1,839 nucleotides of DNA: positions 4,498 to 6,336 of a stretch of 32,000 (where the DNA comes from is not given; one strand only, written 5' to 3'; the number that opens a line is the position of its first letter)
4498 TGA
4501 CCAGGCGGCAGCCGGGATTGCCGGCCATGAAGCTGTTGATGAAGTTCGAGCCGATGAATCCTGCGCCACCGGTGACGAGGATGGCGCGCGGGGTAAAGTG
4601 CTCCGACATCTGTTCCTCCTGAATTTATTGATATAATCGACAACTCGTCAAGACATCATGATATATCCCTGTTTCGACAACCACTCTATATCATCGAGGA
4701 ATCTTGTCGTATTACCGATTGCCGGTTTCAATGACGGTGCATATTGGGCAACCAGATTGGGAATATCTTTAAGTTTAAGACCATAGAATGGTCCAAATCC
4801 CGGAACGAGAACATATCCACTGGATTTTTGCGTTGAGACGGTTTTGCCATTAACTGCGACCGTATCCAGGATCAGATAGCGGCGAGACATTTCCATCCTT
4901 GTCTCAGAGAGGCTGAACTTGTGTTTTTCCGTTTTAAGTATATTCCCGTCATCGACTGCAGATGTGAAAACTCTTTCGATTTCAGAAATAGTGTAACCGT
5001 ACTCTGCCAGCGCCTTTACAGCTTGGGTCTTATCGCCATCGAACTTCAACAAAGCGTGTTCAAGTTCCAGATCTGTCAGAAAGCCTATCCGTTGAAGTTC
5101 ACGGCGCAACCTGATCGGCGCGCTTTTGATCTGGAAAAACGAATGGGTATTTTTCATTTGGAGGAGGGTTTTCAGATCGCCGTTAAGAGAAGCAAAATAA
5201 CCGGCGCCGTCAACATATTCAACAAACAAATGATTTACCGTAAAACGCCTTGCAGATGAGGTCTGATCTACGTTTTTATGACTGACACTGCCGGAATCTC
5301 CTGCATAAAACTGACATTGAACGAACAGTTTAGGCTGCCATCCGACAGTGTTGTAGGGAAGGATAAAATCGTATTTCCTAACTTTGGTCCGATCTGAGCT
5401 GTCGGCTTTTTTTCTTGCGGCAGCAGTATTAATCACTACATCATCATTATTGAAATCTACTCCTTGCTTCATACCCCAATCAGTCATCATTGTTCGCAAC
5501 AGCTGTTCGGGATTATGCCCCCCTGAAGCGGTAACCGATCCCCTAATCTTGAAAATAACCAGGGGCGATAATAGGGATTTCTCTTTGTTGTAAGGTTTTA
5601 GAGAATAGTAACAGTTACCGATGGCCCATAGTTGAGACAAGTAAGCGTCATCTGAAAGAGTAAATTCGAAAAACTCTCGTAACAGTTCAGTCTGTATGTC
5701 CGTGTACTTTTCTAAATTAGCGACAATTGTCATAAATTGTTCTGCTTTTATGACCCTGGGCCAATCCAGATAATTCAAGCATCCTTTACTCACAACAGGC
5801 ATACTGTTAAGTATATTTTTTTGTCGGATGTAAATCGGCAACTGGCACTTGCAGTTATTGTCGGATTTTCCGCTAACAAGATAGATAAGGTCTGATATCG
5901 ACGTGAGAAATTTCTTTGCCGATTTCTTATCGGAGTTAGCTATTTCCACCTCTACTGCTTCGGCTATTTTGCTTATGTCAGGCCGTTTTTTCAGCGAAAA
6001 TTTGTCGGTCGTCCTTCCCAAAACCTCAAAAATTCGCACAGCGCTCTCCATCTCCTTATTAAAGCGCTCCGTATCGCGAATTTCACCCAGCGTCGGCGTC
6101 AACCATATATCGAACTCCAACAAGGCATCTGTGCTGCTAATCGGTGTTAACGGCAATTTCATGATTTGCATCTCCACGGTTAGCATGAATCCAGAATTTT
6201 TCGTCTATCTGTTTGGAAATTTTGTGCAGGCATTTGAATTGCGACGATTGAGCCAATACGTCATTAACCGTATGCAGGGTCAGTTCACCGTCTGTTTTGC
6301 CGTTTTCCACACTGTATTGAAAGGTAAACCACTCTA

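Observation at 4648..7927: Low-GC two-gene island (Zn-ribbon DPPY methyltransferase + unknown 512-aa protein) wedged into a housekeeping gene string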

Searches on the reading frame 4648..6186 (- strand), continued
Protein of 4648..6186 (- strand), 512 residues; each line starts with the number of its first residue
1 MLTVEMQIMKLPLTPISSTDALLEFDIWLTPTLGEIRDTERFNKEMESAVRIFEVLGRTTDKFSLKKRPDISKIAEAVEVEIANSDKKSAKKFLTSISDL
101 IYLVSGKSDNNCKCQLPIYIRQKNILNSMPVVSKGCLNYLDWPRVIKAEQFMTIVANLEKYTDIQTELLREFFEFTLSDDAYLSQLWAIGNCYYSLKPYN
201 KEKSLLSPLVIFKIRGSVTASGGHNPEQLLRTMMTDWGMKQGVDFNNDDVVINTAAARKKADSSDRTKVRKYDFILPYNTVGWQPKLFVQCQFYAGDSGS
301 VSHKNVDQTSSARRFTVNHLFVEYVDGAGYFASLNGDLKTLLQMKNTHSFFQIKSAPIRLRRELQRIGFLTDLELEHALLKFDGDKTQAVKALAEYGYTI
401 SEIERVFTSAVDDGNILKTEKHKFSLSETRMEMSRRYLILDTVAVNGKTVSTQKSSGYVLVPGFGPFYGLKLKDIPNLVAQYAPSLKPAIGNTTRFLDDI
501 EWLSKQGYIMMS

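Call 69: search_protein_families(library=pfam, alignment_id=A1, max_evalue=10)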
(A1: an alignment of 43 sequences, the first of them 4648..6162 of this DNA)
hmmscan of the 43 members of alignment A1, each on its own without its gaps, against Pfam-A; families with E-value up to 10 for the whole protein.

A. member 1, window:4648-6162:- (504 aa): 3 families
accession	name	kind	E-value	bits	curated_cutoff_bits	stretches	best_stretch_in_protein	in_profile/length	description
PF04221.18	RelB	-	0.15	12.4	22.4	1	378-405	13-40/82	RelB antitoxin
PF03793.24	PASTA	-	0.16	12.4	23.2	1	378-411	11-44/64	PASTA domain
PF21524.3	SAMD1_WH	-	0.2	12.3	24.5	0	58-80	14-36/63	SAM domain-containing protein 1, WH domain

B. families by the number of members that match (of 43 scanned): 19 families
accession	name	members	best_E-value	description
PF21982.2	RecX_HTH1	3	0.0029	RecX, first three-helix domain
PF08893.15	DUF1839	3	0.12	Domain of unknown function (DUF1839)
PF17267.7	DUF5333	2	0.082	Family of unknown function (DUF5333)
PF04556.18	DpnII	1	0.011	DpnII restriction endonuclease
PF13729.12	TraF_2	1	0.029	F plasmid transfer operon, TraF, protein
PF05235.19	CHAD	1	0.074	CHAD domain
PF13936.12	HTH_38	1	0.093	Helix-turn-helix domain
PF23168.2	CUL7_CUL9_N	1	0.11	CUL7/CUL9, N-terminal beta-barrel domain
PF10071.14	DUF2310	1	0.12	Zn-ribbon-containing, possibly nucleic-acid-binding protein (DUF2310)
PF04221.18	RelB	1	0.15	RelB antitoxin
PF03793.24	PASTA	1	0.16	PASTA domain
PF06218.16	NPR2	1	0.18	Nitrogen permease regulator 2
PF19804.4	DUF6287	1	0.18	Domain of unknown function (DUF6287)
PF21524.3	SAMD1_WH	1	0.2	SAM domain-containing protein 1, WH domain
PF13993.11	YccJ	1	0.21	YccJ-like protein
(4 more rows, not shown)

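Call 73: find_related_loci(query=A1, collection=viral_contigs, flank=5000)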
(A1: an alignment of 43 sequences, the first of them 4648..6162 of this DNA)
Query A1 (504 aa) in viral_contigs; peptide patterns used: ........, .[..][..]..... (x = any residue, [..] = any of these).
24 stretches matched a pattern; 3 encode a relative of the query (tblastn E <= 1e-3); 3 distinct loci.
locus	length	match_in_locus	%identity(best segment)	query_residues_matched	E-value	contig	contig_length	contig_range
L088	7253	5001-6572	37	1-503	1e-114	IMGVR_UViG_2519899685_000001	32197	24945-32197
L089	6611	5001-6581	38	1-495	1e-103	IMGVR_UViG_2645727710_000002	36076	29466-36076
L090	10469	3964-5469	39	1-501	1e-118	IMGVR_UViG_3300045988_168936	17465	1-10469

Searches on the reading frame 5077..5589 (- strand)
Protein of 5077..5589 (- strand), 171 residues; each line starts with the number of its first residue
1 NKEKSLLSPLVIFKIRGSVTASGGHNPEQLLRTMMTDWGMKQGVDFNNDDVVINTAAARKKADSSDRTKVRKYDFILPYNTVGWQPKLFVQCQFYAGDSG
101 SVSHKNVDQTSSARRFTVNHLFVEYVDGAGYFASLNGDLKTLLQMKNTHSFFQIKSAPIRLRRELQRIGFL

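Call 43: predict_structure(alignment_id=A2)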
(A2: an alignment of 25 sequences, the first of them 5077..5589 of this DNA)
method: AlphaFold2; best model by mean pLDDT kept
length: 171 residues; sequences in the alignment: 25
mean_pLDDT: 65.4   pTM: 0.62
mean pLDDT of the five models: 65.4, 64.6, 59.2, 59.1, 58.1
residues with pLDDT >= 90: 1; 70-90: 78; 50-70: 51; < 50: 41
segments of 3 or more residues with pLDDT < 50: 1-24, 56-61, 97-103
pLDDT, mean of each block of 10 residues (from residue 1): 42 35 60 86 85 54 50 77 83 58 54 68 68 59 76 72 84 81
secondary structure, 60 per line:
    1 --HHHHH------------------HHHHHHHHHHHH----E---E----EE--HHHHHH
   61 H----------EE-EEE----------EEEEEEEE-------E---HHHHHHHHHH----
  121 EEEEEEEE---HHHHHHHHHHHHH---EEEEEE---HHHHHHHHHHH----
elements in order: H3-7 H26-37 H55-61 E75-77 E88-95 H107-116 E121-128 H132-144 E148-153 H157-167

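Call 46: fold_search(model_id=the predicted structure, library=pdb)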
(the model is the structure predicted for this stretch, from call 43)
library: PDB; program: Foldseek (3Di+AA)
matches with E <= 10: 674; with E <= 0.001: 0
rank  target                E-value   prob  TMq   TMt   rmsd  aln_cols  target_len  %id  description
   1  9ibq_A                3.2e-03  0.99  0.47  0.31   5.6       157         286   12  Structure of BstEII with DNA substrate (released 2026-03-04)
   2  4f0p_C                2.7e-02  0.51  0.31  0.16   9.2       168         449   12  MspJI Restriction Endonuclease - P31 Form (released 2012-08-08)
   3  9bgk_F                8.1e-02  0.60  0.30  0.06   6.0       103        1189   14  Structure of V.cholera DdmDE (2D:1E) in complex with DNA (released 2024-10-23)
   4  3w9s_B                1.1e-01  0.63  0.37  0.49   6.9       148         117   14  Crystal Structure Analysis of the N-terminal Receiver domain of Response Regulator PmrA (released 2013-07-24)
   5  1xmx                  1.5e-01  0.77  0.47  0.24   5.1       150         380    9  Crystal structure of protein VC1899 from Vibrio cholerae (released 2004-11-16)
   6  3w9s_A                1.8e-01  0.51  0.36  0.48   6.9       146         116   13  Crystal Structure Analysis of the N-terminal Receiver domain of Response Regulator PmrA (released 2013-07-24)
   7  7l70_F                1.8e-01  0.28  0.24  0.14   5.2        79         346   15  The eukaryotic translation initiation factor 2B from Homo sapiens in its apo form (released 2021-03-24)
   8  2pkx_B                1.9e-01  0.66  0.38  0.51   6.8       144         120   10  E.coli response regulator PhoP receiver domain (released 2007-05-22)
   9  1atz_A                1.9e-01  0.23  0.27  0.26   6.0        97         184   16  HUMAN VON WILLEBRAND FACTOR A3 DOMAIN (released 1998-02-25)
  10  1wxi                  1.9e-01  0.09  0.17  0.13  11.8        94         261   17  E.coli NAD Synthetase, AMP.PP (released 2005-02-15)
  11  6c8q_B                2.0e-01  0.10  0.17  0.13  11.7        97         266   18  Crystal structure of NAD synthetase (NadE) from Enterococcus faecalis in complex with NAD+ (released 2018-02-14)
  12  8q44_B                2.1e-01  0.57  0.43  0.20   6.0       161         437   11  Crystal structure of cA4-bound Can2 (E364R) in complex with oligo-T DNA (released 2023-11-22)
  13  4q16_A                2.3e-01  0.12  0.17  0.12  12.1        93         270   14  Structure of NAD+ Synthetase from Deinococcus radiodurans (released 2015-04-15)
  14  7f66_G                2.4e-01  0.30  0.24  0.13   5.1        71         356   17  eIF2B-SFSV NSs-1-eIF2 (released 2021-12-01)
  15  3bm3_A                3.0e-01  0.51  0.43  0.31   8.6       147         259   16  Restriction endonuclease PspGI-substrate DNA complex (released 2008-09-16)
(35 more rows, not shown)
